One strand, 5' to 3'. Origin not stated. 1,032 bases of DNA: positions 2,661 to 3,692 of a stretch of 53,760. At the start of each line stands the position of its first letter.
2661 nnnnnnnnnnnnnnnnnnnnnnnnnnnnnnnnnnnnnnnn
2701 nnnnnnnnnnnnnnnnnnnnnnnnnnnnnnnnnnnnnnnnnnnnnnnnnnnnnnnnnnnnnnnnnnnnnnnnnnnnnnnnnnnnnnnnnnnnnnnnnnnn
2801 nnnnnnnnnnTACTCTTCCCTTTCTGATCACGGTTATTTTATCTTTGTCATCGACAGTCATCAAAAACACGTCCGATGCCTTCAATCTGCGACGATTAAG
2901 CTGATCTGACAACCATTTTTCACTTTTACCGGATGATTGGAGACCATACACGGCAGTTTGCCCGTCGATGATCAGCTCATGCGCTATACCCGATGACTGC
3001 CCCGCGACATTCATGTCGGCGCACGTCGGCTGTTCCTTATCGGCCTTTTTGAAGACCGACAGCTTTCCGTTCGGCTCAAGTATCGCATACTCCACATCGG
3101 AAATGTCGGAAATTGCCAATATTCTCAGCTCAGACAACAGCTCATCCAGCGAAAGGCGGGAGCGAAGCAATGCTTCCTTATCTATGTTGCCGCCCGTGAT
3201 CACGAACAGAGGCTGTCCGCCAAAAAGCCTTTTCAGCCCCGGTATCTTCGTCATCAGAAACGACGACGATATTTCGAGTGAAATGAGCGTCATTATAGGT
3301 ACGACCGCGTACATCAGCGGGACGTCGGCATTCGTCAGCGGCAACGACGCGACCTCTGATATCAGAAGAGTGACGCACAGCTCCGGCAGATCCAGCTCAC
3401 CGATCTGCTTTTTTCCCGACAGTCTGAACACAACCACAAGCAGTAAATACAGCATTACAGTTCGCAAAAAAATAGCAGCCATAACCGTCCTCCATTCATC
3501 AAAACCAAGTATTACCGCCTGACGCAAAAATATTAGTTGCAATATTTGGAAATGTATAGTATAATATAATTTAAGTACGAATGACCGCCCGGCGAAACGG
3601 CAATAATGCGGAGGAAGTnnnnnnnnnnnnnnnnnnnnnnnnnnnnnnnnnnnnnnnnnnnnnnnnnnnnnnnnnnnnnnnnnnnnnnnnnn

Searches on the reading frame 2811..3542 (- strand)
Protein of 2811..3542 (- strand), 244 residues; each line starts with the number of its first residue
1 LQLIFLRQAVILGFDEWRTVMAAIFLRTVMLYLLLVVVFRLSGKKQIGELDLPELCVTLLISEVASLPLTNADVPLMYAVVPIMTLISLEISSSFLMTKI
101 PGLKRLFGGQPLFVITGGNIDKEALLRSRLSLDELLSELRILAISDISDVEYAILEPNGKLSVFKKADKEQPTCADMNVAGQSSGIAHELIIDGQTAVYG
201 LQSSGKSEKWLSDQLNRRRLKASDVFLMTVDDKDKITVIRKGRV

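Call 96: search_protein_families(library=pfam, proteins=[window:2811-3542:-], max_evalue=0.001)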
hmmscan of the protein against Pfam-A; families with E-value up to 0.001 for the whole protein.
window:2811-3542:- (244 aa): 1 family
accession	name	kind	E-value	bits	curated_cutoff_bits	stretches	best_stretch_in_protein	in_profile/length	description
PF04239.17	DUF421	-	2.6e-34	117.9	23.6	1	99-231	2-129/129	YetF C-terminal domain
